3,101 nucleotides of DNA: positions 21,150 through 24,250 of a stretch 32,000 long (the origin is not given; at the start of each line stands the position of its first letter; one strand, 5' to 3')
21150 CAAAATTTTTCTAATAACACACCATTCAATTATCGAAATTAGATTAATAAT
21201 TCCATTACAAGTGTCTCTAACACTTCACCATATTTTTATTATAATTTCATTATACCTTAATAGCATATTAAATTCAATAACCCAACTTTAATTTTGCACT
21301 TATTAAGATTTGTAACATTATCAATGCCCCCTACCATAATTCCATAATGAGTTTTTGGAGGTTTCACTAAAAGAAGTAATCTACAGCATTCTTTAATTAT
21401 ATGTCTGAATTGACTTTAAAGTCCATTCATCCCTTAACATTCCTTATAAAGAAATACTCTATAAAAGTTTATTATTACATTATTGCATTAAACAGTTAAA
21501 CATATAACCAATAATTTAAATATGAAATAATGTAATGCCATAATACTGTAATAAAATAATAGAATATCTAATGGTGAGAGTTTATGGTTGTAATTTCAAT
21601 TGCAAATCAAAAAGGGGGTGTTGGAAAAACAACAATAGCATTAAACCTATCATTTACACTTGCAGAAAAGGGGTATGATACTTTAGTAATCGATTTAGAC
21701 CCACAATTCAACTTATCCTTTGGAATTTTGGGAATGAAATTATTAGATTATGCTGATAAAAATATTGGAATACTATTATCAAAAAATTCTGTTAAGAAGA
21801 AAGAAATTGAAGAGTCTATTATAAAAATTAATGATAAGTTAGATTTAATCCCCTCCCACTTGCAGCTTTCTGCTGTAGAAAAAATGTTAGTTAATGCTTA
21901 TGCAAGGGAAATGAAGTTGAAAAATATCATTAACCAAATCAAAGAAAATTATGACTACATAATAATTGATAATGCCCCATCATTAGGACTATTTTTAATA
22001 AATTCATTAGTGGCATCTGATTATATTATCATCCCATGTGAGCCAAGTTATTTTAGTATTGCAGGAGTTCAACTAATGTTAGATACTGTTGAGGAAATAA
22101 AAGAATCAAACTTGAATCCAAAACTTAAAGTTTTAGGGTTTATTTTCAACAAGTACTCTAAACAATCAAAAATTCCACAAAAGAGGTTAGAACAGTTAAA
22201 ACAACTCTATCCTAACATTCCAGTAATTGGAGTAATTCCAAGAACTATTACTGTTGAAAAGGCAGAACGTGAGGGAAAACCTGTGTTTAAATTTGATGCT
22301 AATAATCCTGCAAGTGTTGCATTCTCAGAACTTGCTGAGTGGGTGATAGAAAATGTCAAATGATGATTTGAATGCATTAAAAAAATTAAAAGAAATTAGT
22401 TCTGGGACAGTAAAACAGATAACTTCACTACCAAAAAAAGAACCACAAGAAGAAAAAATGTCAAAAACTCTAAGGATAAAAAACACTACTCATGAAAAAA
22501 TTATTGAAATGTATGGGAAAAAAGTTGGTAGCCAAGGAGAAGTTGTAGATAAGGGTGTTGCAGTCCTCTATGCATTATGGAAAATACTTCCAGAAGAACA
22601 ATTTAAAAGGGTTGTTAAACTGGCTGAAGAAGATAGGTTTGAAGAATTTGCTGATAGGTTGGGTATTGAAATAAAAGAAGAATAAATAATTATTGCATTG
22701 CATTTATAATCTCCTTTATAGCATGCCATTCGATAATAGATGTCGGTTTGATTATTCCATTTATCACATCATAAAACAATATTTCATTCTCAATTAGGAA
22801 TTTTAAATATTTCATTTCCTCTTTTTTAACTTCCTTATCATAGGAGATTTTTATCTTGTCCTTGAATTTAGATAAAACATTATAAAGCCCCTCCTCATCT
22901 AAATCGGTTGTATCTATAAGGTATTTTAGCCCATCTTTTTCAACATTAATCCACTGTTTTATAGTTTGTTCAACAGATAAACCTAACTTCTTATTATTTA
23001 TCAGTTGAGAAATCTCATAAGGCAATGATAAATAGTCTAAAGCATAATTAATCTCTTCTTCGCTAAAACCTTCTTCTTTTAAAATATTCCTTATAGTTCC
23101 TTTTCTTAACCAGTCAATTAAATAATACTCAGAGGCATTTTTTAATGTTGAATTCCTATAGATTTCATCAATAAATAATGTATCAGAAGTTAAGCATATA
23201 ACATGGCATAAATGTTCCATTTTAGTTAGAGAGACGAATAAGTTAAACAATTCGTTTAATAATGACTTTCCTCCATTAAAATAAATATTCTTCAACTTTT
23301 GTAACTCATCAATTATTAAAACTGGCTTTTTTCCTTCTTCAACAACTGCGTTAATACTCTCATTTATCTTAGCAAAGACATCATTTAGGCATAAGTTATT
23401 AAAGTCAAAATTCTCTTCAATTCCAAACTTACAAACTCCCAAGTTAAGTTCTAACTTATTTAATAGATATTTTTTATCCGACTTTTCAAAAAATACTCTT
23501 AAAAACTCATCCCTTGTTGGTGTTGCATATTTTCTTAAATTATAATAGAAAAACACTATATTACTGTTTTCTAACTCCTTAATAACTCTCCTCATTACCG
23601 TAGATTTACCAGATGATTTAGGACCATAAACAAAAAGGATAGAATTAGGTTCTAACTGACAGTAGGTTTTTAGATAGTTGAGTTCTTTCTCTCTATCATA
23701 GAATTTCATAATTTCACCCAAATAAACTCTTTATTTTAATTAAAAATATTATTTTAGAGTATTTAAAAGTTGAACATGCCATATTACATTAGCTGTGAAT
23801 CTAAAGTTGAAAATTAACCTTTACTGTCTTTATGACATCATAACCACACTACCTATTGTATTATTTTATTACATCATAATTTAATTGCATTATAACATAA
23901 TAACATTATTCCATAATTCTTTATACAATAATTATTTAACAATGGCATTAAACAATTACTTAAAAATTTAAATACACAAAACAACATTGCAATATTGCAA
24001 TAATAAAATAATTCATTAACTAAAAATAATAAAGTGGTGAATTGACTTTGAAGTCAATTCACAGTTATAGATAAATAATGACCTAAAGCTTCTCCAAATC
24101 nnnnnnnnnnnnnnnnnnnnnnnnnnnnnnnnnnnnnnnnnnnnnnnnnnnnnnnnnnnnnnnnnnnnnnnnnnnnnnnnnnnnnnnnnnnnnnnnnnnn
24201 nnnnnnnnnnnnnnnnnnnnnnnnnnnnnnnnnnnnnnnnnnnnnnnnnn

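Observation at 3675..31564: Dispersed family of 24-26-bp palindromes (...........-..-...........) at module boundaries: parS-like centromere sites or recombination junctions?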

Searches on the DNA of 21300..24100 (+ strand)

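Call 40: search_dna_similar(query=window:21300-24100:+, collection=plasmids, mode=near, max_rows=10)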
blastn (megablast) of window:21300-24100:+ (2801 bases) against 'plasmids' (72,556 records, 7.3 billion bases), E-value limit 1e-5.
No match.

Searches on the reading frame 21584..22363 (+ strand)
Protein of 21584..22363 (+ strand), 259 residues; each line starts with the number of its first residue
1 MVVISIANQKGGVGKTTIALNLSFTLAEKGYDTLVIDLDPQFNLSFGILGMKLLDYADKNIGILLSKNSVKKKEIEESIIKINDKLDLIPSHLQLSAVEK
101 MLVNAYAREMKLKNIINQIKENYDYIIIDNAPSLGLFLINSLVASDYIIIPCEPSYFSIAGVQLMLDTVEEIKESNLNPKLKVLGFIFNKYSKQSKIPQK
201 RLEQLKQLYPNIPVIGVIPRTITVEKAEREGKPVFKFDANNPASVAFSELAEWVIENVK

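Call 9: search_protein_families(library=pfam, proteins=[window:21584-22363:+], max_evalue=0.01)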
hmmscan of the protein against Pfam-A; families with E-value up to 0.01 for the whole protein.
window:21584-22363:+ (259 aa): 8 families
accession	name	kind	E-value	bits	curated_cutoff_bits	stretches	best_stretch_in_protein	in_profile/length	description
PF13614.12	AAA_31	-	7.2e-54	182.8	27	1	2-183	2-177/177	AAA domain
PF01656.29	CbiA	-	2.2e-31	108.8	25.4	1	4-234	1-125/125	CobQ/CobB/MinD/ParA nucleotide binding domain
PF10609.15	ParA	-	1.5e-13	51.2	27.1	1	3-254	5-245/246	NUBPL iron-transfer P-loop NTPase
PF02374.21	ArsA_ATPase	-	4.5e-11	42.9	24.3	1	10-132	9-134/305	Anion-transporting ATPase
PF00142.24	Fer4_NifH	-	5.5e-10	39.6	25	2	172-258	165-248/271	4Fe-4S iron sulfur cluster binding proteins, NifH/frxC family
PF09140.17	MipZ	-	1.1e-09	38.4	20.7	1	3-40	2-39/262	ATPase MipZ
PF06564.18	CBP_BcsQ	-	1.9e-09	37.8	21.3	1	1-134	1-126/234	Cellulose biosynthesis protein BcsQ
PF13500.12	AAA_26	-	0.002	18.5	27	0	166-226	146-196/198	AAA domain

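Call 41: find_encoding_contigs(protein=window:21584-22363:+, flank=10000, max_places=10)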
Protein window:21584-22363:+ (259 aa): 23 contigs read that carry it; 10 places shown.
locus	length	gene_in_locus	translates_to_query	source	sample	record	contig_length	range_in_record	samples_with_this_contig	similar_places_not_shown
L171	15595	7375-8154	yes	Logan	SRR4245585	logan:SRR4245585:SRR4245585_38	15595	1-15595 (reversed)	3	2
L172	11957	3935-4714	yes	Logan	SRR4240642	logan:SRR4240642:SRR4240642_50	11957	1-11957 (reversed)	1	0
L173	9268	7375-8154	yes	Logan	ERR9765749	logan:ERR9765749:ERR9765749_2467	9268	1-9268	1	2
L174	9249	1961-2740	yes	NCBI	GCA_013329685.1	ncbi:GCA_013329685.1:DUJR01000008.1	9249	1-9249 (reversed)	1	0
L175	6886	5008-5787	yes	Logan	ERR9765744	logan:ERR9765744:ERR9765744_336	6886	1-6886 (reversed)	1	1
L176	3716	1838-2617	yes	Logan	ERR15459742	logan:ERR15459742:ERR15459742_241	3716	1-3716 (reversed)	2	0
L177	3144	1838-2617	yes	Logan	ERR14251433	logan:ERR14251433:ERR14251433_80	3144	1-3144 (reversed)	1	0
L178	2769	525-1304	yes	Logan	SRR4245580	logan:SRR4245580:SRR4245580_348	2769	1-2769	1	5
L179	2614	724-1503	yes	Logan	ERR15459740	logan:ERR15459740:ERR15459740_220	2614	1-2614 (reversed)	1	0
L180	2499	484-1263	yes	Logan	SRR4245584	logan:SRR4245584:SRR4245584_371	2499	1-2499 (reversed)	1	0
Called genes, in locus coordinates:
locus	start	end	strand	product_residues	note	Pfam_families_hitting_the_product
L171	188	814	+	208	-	-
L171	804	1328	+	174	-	-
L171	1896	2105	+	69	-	-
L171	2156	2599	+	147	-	PF22785:Tc-R-P, PF22784:PTP-SAK, PF14566:PTPlike_phytase (faint)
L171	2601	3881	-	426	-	-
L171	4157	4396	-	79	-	-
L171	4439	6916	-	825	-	PF13570:Beta-prop_ACSF4 (weak), PF13360:PQQ_2, PF13360:PQQ_2 (weak), PF13570:Beta-prop_ACSF4 (weak), PF13360:PQQ_2, PF13570:Beta-prop_ACSF4 (weak), PF13570:Beta-prop_ACSF4, PF13570:Beta-prop_ACSF4, +10 more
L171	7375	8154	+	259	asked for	PF00142:Fer4_NifH (faint), PF01656:CbiA, PF02374:ArsA_ATPase, PF06564:CBP_BcsQ, PF09140:MipZ (faint), PF10609:ParA, PF13614:AAA_31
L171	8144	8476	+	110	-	-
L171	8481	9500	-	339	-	PF01637:ATPase_2, PF13191:AAA_16, PF24883:NPHP3_N (faint), PF13173:AAA_14 (faint), PF13401:AAA_22, PF00004:AAA (weak), PF21690:MJ1010-like_2nd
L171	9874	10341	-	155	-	PF23225:zf-C2H2_7th_ZNF462 (weak)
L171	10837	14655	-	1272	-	PF04851:ResIII (weak)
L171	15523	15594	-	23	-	?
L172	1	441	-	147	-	?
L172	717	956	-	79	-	-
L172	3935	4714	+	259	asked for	PF00142:Fer4_NifH (faint), PF01656:CbiA, PF02374:ArsA_ATPase, PF06564:CBP_BcsQ, PF09140:MipZ (faint), PF10609:ParA, PF13614:AAA_31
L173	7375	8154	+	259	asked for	PF00142:Fer4_NifH (faint), PF01656:CbiA, PF02374:ArsA_ATPase, PF06564:CBP_BcsQ, PF09140:MipZ (faint), PF10609:ParA, PF13614:AAA_31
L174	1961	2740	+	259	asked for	PF00142:Fer4_NifH (faint), PF01656:CbiA, PF02374:ArsA_ATPase, PF06564:CBP_BcsQ, PF09140:MipZ (faint), PF10609:ParA, PF13614:AAA_31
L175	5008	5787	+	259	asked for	PF00142:Fer4_NifH (faint), PF01656:CbiA, PF02374:ArsA_ATPase, PF06564:CBP_BcsQ, PF09140:MipZ (faint), PF10609:ParA, PF13614:AAA_31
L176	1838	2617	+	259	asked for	PF00142:Fer4_NifH (faint), PF01656:CbiA, PF02374:ArsA_ATPase, PF06564:CBP_BcsQ, PF09140:MipZ (faint), PF10609:ParA, PF13614:AAA_31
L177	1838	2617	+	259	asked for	PF00142:Fer4_NifH (faint), PF01656:CbiA, PF02374:ArsA_ATPase, PF06564:CBP_BcsQ, PF09140:MipZ (faint), PF10609:ParA, PF13614:AAA_31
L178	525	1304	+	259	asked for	PF00142:Fer4_NifH (faint), PF01656:CbiA, PF02374:ArsA_ATPase, PF06564:CBP_BcsQ, PF09140:MipZ (faint), PF10609:ParA, PF13614:AAA_31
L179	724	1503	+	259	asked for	PF00142:Fer4_NifH (faint), PF01656:CbiA, PF02374:ArsA_ATPase, PF06564:CBP_BcsQ, PF09140:MipZ (faint), PF10609:ParA, PF13614:AAA_31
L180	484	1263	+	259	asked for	PF00142:Fer4_NifH (faint), PF01656:CbiA, PF02374:ArsA_ATPase, PF06564:CBP_BcsQ, PF09140:MipZ (faint), PF10609:ParA, PF13614:AAA_31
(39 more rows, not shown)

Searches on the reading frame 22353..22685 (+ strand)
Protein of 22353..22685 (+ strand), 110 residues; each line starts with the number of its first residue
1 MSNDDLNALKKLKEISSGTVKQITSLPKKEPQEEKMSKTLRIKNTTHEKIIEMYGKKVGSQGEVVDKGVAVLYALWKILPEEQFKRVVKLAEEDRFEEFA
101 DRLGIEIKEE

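Call 9: search_protein_families(library=pfam, proteins=[window:22353-22685:+], max_evalue=0.01)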
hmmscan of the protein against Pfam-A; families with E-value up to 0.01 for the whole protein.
window:22353-22685:+ (110 aa): 0 families

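Call 43: find_homologous_proteins(query=window:22353-22685:+, max_evalue=0.001)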
Query window:22353-22685:+ (110 aa): 7 proteins with E <= 0.001 among 23 candidates.
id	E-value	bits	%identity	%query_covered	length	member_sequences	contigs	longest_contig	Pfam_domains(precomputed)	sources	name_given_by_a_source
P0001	7.0e-61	221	96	100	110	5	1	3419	-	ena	-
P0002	8.8e-55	201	88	100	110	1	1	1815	-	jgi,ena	-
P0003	8.2e-54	198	85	100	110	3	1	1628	-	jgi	jgi:hypothetical protein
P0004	2.2e-53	196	84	100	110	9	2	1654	-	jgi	jgi:hypothetical protein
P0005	1.4e-49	184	84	98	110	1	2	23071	-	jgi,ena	-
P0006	1.7e-49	184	82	95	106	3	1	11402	-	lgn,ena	-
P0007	5.2e-25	105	87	55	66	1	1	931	-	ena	-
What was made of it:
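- The narrow distribution of the 110-aa protein matches that of the palindrome (call 43).
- Tried and rejected: Co-variation test with the ParA partner (call 43).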

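Call 45: search_solved_structures(query=A2, max_evalue=10, show_alignments=2)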
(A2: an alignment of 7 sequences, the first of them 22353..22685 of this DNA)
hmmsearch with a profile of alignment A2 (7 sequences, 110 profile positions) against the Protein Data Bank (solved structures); distinct sequences matched with E-value up to 10: 1.
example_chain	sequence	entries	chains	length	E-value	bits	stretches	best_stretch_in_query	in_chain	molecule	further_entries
9azz_A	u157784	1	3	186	1.1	12.6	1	27-65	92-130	Outer membrane lipoprotein carrier protein LolA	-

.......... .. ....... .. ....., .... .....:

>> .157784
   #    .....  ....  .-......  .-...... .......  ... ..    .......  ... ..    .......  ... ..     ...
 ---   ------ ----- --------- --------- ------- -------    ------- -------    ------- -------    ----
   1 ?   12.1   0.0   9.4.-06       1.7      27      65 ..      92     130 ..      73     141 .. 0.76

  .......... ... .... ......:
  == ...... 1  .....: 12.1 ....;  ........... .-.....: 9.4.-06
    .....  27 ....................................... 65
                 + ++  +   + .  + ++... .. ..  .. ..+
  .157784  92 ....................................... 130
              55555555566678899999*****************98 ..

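Call 46: find_encoding_contigs(protein=P0006, flank=10000, max_places=4)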
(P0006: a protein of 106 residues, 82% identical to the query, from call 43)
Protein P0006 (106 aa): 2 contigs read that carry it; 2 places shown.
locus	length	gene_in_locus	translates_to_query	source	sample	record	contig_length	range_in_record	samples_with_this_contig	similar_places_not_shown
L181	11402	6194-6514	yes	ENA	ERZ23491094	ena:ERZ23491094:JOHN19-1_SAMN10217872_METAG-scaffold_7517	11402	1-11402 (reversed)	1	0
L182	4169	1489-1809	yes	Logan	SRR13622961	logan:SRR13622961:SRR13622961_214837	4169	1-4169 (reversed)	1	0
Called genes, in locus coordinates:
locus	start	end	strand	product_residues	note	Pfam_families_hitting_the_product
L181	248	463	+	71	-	-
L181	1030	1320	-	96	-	-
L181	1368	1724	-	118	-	-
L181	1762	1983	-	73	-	-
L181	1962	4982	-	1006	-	PF13371:TPR_9 (weak), PF13432:TPR_16 (weak), PF00515:TPR_1, PF07719:TPR_2, PF13181:TPR_8 (weak), PF13414:TPR_11 (weak), PF14559:TPR_19, PF21033:RMD1-3, +18 more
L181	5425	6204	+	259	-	PF00142:Fer4_NifH (faint), PF01656:CbiA, PF02374:ArsA_ATPase, PF06564:CBP_BcsQ, PF09140:MipZ (weak), PF10609:ParA, PF13614:AAA_31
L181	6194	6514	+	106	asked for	-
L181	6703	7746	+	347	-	PF01637:ATPase_2, PF21690:MJ1010-like_2nd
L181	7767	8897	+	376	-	PF01637:ATPase_2, PF10443:RNA12 (faint), PF13191:AAA_16 (weak), PF13173:AAA_14 (faint), PF21690:MJ1010-like_2nd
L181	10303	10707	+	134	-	-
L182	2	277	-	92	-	?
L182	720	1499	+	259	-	PF00142:Fer4_NifH (faint), PF01656:CbiA, PF02374:ArsA_ATPase, PF06564:CBP_BcsQ, PF09140:MipZ (weak), PF10609:ParA, PF13614:AAA_31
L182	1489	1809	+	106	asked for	-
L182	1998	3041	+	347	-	PF01637:ATPase_2, PF21690:MJ1010-like_2nd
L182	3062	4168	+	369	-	?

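Call 85: predict_structure(alignment_id=A2)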
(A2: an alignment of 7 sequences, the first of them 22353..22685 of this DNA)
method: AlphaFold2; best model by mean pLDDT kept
length: 110 residues; sequences in the alignment: 7
mean_pLDDT: 48.4   pTM: 0.28
mean pLDDT of the five models: 48.4, 48.0, 46.5, 45.7, 44.7
residues with pLDDT >= 90: 0; 70-90: 0; 50-70: 49; < 50: 61
segments of 3 or more residues with pLDDT < 50: 1-3, 13-16, 21-27, 29-34, 36-66, 104-110
pLDDT, mean of each block of 10 residues (from residue 1): 50 49 44 39 42 42 45 63 63 54 42
secondary structure, 60 per line:
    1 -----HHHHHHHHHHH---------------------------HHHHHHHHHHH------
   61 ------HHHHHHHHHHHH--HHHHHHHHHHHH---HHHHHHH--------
elements in order: H6-16 H44-54 H67-78 H81-92 H96-102
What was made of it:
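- On parS/ParB or type Ib par centromere: The AlphaFold model is of low confidence, pLDDT 48 (call 85).
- Tried and rejected: The PDB profile search (call 45) and AlphaFold at pLDDT 48 (call 85) were uninformative.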
